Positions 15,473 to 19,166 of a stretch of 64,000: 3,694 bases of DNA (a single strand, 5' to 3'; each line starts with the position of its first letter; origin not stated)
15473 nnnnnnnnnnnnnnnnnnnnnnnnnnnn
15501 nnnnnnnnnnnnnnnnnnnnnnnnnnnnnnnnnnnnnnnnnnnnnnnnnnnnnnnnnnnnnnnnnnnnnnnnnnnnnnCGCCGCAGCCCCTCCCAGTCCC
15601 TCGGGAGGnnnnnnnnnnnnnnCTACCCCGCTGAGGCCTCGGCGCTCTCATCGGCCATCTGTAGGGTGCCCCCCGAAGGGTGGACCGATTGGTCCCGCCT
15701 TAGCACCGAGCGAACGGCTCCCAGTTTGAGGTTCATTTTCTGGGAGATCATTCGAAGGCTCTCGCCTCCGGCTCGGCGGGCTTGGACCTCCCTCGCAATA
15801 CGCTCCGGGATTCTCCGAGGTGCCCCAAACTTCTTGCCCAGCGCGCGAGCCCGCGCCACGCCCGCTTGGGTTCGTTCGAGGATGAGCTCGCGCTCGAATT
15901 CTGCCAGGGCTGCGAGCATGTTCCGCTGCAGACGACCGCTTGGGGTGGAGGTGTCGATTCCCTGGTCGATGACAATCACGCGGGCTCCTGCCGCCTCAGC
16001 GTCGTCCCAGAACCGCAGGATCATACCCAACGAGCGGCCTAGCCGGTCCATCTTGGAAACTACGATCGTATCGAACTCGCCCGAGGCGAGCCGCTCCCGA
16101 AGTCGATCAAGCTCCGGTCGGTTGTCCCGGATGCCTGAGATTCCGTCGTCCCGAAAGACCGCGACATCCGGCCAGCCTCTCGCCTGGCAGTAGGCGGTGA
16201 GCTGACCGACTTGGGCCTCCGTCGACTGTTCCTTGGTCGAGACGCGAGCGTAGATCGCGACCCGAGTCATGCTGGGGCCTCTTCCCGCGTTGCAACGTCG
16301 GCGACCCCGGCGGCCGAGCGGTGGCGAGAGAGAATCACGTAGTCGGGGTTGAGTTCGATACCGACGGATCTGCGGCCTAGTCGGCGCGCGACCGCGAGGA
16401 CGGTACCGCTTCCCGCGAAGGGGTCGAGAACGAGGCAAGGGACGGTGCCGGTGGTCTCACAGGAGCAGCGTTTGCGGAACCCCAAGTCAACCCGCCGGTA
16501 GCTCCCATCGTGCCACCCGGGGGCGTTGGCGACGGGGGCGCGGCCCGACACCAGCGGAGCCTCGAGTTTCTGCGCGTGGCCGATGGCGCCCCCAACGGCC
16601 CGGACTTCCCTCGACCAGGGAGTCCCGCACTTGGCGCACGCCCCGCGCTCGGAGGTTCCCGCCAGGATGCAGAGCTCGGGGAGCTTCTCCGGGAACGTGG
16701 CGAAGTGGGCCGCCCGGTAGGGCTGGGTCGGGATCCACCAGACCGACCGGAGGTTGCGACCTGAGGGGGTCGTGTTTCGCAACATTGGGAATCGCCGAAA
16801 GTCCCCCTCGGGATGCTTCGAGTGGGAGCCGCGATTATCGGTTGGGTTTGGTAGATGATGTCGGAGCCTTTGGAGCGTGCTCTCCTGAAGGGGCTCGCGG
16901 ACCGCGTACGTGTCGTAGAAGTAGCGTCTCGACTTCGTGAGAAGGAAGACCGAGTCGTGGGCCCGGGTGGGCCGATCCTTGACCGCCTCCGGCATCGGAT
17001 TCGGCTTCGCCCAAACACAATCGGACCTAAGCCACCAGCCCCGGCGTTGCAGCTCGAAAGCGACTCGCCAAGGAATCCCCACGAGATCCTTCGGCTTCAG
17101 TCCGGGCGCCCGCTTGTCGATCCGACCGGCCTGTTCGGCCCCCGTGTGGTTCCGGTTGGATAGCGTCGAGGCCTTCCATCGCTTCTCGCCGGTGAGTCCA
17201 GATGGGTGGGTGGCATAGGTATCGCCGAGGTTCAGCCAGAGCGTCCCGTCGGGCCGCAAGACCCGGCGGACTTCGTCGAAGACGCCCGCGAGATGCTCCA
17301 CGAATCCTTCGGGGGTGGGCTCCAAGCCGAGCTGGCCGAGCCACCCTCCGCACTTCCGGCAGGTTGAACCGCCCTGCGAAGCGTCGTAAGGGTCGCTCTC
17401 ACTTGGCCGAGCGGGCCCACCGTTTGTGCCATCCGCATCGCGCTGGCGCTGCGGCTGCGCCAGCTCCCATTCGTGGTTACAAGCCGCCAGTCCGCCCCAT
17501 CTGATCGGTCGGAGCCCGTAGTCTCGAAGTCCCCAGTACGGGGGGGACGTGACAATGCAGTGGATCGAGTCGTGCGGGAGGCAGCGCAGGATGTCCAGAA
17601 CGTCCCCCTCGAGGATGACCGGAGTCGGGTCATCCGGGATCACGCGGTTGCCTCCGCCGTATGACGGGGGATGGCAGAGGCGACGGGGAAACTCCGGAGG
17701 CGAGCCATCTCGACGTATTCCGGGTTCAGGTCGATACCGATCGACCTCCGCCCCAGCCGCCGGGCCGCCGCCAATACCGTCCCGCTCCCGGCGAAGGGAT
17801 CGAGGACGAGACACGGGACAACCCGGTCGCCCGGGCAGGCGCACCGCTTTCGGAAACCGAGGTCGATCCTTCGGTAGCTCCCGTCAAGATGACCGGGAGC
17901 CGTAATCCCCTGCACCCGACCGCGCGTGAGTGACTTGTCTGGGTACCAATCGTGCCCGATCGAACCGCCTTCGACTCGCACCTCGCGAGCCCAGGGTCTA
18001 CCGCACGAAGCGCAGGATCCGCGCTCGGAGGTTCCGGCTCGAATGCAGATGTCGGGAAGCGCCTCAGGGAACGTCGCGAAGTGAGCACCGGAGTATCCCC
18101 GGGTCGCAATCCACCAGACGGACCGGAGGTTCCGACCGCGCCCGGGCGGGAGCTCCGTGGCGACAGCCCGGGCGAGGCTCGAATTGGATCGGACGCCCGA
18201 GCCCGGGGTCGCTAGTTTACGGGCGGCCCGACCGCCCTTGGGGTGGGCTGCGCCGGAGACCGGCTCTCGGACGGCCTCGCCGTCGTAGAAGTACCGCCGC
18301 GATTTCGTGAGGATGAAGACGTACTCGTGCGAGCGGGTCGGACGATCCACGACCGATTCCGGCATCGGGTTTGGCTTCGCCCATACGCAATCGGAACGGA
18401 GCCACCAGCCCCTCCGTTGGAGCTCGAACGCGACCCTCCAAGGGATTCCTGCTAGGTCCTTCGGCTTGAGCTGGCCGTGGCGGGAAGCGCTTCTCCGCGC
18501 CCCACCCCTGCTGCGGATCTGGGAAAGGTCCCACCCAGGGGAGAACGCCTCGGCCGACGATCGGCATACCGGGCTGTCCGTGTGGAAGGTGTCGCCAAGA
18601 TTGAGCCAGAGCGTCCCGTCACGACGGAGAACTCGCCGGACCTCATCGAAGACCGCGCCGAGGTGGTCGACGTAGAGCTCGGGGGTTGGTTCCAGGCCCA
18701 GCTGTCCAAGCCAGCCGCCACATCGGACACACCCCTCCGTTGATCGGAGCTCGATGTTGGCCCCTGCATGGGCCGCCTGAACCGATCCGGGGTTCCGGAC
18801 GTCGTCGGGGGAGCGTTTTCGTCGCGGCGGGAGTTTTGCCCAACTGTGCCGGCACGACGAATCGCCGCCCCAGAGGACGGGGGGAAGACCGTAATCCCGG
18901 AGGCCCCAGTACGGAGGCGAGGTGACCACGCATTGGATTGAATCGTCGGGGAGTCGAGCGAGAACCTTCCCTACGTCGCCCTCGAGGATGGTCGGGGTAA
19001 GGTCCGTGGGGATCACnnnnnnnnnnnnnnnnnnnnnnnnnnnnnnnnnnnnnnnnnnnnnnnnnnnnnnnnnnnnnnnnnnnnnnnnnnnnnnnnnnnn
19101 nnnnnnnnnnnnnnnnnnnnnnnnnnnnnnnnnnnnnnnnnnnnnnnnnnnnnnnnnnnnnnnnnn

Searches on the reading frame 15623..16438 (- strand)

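Call 28: search_protein_families(library=pfam, proteins=[window:15623-16438:-], max_evalue=0.01)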
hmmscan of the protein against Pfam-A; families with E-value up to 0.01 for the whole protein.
window:15623-16438:- (271 aa): 1 family
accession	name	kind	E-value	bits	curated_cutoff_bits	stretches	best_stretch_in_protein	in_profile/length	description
PF00239.26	Resolvase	-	3.6e-45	154.1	23.3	1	60-202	1-144/145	Resolvase, N terminal domain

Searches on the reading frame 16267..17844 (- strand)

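Call 28: search_protein_families(library=pfam, proteins=[window:16267-17844:-], max_evalue=0.01)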
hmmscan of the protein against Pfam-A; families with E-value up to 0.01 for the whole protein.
window:16267-17844:- (525 aa): 2 families
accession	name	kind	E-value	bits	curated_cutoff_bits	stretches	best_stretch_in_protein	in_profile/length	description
PF01555.25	N6_N4_Mtase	-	6.4e-40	137.9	26.7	2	94-401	1-183/221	DNA methylase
PF08241.18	Methyltransf_11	-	0.0041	18.2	21.2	0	182-203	73-94/95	Methyltransferase domain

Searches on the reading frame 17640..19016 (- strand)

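Call 28: search_protein_families(library=pfam, proteins=[window:17640-19016:-], max_evalue=0.01)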
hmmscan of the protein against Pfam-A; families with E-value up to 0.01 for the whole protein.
window:17640-19016:- (458 aa): 3 families
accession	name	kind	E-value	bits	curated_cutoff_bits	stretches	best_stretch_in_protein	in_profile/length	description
PF01555.25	N6_N4_Mtase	-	2.9e-38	132.5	26.7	2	27-333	1-183/221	DNA methylase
PF08241.18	Methyltransf_11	-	0.00015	22.7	21.2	0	409-443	5-39/95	Methyltransferase domain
PF13649.12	Methyltransf_25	-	0.0027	18.8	27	0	404-441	1-40/97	Methyltransferase domain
